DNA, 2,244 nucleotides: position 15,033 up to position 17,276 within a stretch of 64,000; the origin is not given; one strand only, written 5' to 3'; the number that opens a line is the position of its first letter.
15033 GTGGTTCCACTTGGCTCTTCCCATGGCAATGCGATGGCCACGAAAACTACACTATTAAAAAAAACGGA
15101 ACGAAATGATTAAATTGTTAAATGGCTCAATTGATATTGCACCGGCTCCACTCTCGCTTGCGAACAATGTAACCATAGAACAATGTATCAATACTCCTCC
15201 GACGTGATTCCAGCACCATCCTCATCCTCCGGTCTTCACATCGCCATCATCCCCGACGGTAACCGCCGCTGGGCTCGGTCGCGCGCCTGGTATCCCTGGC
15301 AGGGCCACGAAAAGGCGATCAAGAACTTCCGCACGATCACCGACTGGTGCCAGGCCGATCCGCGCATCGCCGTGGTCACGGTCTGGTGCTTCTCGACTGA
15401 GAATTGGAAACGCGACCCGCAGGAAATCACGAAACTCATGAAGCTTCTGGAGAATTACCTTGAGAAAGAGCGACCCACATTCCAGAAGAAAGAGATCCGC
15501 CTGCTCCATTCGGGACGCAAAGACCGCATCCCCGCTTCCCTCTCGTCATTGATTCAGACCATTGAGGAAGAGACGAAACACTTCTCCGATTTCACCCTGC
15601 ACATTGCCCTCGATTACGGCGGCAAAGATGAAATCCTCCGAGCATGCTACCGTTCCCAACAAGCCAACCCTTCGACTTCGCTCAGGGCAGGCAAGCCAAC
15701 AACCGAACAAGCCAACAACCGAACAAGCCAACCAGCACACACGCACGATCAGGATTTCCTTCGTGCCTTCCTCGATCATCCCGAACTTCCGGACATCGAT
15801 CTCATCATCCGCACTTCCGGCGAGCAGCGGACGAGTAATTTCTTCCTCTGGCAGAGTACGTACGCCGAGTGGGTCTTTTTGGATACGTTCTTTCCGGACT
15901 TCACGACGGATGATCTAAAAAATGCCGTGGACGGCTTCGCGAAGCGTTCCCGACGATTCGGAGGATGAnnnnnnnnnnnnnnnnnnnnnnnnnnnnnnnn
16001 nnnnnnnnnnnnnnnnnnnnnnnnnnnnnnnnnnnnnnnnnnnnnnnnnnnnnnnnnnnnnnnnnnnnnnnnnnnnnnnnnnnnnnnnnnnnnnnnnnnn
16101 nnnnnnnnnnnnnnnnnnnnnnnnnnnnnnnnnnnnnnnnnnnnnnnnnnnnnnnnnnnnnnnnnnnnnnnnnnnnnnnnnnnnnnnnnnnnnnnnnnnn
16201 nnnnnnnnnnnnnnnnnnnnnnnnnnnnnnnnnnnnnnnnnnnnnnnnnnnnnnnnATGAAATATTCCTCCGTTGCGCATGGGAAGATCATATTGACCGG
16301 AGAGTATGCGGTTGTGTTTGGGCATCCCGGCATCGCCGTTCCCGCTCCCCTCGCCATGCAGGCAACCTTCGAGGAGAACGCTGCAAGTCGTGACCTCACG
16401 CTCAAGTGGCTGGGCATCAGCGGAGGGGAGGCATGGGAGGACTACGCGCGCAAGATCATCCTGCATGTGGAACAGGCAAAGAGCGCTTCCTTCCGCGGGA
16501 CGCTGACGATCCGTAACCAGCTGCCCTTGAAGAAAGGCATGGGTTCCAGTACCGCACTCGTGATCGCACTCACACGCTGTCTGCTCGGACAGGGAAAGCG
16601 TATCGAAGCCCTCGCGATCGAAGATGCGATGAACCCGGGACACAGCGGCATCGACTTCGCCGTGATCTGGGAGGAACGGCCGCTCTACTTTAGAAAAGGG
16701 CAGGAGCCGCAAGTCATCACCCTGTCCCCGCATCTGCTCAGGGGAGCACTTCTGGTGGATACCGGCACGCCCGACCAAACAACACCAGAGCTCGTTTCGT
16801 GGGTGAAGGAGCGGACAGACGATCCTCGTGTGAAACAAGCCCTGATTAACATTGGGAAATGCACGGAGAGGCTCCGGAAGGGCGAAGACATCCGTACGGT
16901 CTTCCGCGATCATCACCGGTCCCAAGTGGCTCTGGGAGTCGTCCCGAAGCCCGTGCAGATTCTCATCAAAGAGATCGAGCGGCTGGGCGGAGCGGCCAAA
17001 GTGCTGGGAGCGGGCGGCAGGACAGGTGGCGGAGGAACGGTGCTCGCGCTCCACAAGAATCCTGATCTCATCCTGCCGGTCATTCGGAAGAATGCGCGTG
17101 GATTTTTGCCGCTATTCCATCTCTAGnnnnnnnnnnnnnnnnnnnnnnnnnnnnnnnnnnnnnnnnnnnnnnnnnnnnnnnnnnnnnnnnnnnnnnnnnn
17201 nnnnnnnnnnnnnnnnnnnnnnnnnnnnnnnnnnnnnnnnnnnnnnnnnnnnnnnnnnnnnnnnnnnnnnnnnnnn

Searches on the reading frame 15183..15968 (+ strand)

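Call 6: search_protein_families(library=pfam, proteins=[window:15183-15968:+], max_evalue=0.01)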
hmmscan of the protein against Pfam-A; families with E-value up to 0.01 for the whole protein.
window:15183-15968:+ (261 aa): 1 family
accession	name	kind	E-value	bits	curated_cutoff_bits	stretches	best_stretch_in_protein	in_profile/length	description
PF01255.24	Prenyltransf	-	1.5e-67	227.8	27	1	23-260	1-219/219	Putative undecaprenyl diphosphate synthase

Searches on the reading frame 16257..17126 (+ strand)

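Call 6: search_protein_families(library=pfam, proteins=[window:16257-17126:+], max_evalue=0.01)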
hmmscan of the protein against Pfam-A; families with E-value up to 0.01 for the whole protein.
window:16257-17126:+ (289 aa): 2 families
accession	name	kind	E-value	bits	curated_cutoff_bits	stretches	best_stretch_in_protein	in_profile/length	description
PF00288.32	GHMP_kinases_N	-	1.5e-05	25.5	22.3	1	63-110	2-47/87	GHMP kinases N terminal domain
PF08544.19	GHMP_kinases_C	-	0.00032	21.5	21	1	218-277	16-77/85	GHMP kinases C terminal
